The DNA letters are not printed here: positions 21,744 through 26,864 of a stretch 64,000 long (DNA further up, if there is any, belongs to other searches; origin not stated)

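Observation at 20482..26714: Type-B CTD giant adhesin paired with a downstream PorP/SprF-like protein that carries an extra SPOR domain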

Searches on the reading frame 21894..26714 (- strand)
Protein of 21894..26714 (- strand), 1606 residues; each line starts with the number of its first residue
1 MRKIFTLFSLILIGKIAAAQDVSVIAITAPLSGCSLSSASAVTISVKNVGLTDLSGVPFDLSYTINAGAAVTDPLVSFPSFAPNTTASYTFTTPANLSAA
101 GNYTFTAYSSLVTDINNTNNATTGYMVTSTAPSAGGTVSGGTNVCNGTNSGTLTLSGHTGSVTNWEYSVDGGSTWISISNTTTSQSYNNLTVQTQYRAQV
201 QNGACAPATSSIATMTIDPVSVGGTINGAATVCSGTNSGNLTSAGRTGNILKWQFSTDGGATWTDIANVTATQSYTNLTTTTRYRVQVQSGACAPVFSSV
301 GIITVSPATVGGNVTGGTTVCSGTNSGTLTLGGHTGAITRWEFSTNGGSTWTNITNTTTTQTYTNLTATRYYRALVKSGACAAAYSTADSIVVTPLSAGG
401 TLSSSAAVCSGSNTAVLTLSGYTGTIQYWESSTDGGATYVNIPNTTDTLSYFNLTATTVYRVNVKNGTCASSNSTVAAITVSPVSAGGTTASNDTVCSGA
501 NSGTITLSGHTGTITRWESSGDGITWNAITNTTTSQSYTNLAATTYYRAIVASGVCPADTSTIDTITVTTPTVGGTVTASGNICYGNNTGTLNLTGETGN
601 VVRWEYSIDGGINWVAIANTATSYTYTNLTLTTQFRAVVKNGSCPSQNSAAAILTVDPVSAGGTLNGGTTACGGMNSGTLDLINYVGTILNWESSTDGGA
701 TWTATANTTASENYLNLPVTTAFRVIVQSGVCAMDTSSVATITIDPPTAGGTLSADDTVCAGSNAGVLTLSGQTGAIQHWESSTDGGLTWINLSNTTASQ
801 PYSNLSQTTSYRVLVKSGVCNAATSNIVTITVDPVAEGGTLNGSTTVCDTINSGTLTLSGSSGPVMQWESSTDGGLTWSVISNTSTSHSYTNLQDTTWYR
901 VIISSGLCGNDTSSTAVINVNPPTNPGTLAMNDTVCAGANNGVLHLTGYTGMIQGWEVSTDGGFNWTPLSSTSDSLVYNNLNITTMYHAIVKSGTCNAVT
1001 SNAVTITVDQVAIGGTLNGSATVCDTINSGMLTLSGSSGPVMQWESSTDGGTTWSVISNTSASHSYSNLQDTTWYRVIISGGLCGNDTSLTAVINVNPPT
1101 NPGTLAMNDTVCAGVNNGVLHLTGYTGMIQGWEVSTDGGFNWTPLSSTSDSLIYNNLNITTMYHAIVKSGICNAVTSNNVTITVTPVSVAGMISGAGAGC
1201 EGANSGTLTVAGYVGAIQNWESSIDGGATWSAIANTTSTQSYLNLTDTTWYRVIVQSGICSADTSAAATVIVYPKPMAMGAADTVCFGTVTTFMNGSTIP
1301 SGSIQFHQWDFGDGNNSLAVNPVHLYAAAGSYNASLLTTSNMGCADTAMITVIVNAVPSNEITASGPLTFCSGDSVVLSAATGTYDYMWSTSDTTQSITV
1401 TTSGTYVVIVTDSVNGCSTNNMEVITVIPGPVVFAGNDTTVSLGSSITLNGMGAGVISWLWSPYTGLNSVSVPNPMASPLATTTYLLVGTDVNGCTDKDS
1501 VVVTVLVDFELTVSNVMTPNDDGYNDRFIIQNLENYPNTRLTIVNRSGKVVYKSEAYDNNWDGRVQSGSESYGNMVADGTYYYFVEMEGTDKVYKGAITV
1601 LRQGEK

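Call 5: search_protein_families(library=pfam, proteins=[window:21894-26714:-], max_evalue=1)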
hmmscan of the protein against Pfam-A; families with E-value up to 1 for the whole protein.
window:21894-26714:- (1606 aa): 7 families
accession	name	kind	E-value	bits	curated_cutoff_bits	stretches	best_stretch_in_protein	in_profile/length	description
PF19081.6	Ig_7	-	5e-24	84.8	27.3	12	403-483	7-84/84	Ig-like domain CHU_C associated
PF13585.12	CHU_C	-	3.4e-23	82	27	1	1512-1600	2-86/86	CHU_C Type IX secretion signal domain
PF18911.6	PKD_4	-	1.4e-13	51.1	27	1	1275-1353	3-84/85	PKD domain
PF08755.16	YccV-like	-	9.9e-12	45.5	22.8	0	1211-1257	14-60/101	Hemimethylated DNA-binding protein YccV like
PF21471.3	Reelin_subrepeat-B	-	7.4e-08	32.7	27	1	593-626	51-80/127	Reelin subrepeat B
PF02012.26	BNR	-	6.6e-06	25.8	27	0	254-264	1-11/12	BNR/Asp-box repeat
PF24507.1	Ig_CFAP65_4th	-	0.05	14.4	27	0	440-488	2-53/76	CFAP65, fourth Ig-like domain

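Call 6: search_protein_families(library=ncbifam, proteins=[window:21894-26714:-], max_evalue=1)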
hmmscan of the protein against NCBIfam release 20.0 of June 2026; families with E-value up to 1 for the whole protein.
window:21894-26714:- (1606 aa): 2 families
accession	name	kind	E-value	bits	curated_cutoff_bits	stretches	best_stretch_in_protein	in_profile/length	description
TIGR04131.1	Bac_Flav_CTERM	domain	1.4e-13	50.8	35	1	1513-1602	3-85/85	T9SS type B sorting domain-containing protein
TIGR04183.1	Por_Secre_tail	domain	0.011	15.7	23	1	1519-1587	3-60/72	T9SS type A sorting domain-containing protein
